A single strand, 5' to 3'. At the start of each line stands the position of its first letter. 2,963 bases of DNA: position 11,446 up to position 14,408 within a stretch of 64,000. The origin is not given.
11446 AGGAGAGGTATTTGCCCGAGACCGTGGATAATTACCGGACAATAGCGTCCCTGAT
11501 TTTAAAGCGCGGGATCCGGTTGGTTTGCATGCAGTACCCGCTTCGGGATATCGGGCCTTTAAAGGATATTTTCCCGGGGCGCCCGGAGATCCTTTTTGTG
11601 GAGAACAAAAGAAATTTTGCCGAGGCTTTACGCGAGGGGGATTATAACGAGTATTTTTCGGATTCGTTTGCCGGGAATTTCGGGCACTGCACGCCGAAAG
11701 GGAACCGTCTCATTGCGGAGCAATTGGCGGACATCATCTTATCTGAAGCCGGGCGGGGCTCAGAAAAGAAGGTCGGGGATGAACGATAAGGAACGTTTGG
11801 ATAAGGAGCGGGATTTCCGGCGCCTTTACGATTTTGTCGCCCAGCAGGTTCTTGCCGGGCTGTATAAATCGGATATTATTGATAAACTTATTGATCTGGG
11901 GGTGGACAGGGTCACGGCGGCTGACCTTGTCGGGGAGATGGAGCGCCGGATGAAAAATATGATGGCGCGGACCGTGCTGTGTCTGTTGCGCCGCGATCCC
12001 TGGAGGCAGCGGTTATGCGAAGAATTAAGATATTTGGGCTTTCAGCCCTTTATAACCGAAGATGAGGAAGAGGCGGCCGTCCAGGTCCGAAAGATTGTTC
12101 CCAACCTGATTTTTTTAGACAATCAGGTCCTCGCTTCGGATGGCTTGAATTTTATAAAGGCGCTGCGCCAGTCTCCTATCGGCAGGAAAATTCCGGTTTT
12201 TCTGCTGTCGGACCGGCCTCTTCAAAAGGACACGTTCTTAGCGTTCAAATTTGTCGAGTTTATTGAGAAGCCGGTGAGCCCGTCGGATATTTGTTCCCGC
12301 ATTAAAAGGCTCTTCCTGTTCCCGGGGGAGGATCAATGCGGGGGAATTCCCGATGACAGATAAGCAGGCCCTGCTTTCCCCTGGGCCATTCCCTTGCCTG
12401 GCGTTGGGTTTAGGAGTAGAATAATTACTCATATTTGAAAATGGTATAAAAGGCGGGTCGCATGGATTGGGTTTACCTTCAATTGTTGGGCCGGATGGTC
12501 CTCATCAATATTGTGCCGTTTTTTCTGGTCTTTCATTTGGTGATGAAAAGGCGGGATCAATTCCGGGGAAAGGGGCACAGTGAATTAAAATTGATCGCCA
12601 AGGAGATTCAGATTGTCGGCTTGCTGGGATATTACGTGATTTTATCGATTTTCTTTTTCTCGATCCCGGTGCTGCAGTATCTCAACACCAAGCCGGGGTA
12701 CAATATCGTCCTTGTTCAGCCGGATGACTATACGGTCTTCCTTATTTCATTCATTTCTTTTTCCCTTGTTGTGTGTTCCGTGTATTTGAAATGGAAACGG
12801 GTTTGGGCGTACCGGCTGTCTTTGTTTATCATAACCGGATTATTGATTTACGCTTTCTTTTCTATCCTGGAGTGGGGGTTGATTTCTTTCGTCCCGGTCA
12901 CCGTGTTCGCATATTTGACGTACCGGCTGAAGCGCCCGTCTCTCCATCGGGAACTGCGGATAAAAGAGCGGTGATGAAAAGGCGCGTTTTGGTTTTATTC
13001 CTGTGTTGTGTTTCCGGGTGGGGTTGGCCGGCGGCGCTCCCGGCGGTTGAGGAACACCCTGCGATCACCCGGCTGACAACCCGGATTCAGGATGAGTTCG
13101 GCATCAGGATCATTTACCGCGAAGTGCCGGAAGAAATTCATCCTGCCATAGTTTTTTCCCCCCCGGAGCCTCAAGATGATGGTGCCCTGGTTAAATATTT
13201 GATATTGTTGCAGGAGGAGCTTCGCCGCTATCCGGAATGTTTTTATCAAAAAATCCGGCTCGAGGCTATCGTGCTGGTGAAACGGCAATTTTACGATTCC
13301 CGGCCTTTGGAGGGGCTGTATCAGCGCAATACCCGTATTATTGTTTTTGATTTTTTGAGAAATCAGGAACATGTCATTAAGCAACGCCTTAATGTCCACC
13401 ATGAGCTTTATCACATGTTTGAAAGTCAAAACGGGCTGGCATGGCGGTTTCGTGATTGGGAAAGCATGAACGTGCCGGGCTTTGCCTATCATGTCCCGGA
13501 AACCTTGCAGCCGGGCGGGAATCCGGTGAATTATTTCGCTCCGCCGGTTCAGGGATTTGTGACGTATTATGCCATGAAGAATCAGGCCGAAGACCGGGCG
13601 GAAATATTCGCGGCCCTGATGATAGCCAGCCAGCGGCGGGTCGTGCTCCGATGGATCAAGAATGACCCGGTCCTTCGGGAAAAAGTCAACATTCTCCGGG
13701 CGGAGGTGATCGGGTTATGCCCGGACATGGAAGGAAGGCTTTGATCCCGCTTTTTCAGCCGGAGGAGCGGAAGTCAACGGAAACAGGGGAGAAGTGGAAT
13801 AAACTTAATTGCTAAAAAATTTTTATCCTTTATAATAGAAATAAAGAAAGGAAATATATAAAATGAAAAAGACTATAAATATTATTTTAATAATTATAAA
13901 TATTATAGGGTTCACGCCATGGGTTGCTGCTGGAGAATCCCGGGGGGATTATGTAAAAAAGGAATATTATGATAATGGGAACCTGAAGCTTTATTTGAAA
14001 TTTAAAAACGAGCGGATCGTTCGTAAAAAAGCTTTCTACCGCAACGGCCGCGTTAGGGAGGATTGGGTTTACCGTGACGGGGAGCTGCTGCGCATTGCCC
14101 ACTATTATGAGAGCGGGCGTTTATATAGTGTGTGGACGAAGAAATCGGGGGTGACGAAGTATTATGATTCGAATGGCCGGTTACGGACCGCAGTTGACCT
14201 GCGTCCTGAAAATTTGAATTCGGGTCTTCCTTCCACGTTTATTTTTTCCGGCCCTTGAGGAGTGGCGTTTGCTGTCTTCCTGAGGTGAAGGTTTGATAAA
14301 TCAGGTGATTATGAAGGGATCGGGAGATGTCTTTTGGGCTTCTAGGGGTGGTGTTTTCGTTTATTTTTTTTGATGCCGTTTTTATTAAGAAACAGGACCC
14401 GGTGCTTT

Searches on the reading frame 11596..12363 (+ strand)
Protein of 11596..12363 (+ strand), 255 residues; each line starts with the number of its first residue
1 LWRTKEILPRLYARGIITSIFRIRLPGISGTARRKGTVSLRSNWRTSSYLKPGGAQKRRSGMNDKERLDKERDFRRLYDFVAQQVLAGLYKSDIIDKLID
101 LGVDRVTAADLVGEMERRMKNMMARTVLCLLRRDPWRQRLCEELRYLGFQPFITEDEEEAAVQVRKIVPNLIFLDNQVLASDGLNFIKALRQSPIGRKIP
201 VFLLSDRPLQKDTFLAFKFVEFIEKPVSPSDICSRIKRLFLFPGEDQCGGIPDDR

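Call 34: search_protein_families(library=pfam, proteins=[window:11596-12363:+], max_evalue=0.0001)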
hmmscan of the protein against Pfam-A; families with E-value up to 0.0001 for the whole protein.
window:11596-12363:+ (255 aa): 1 family
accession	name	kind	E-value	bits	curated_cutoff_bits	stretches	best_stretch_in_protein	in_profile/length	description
PF00072.30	Response_reg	-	2.9e-07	31.1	30.2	1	142-237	16-111/111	Response regulator receiver domain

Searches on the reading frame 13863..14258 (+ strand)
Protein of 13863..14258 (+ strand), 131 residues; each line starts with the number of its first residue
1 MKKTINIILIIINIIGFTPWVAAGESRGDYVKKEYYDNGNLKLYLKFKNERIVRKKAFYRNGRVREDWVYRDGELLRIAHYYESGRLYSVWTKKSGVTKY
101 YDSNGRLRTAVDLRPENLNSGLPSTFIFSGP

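Call 4: search_protein_families(library=pfam, proteins=[window:13863-14258:+], max_evalue=0.01)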
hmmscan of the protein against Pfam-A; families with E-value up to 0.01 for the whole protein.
window:13863-14258:+ (131 aa): 1 family
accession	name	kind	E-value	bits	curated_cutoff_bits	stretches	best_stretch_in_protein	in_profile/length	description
PF07661.19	MORN_2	-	1.5e-05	25.1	29.6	0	33-49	6-22/22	MORN repeat variant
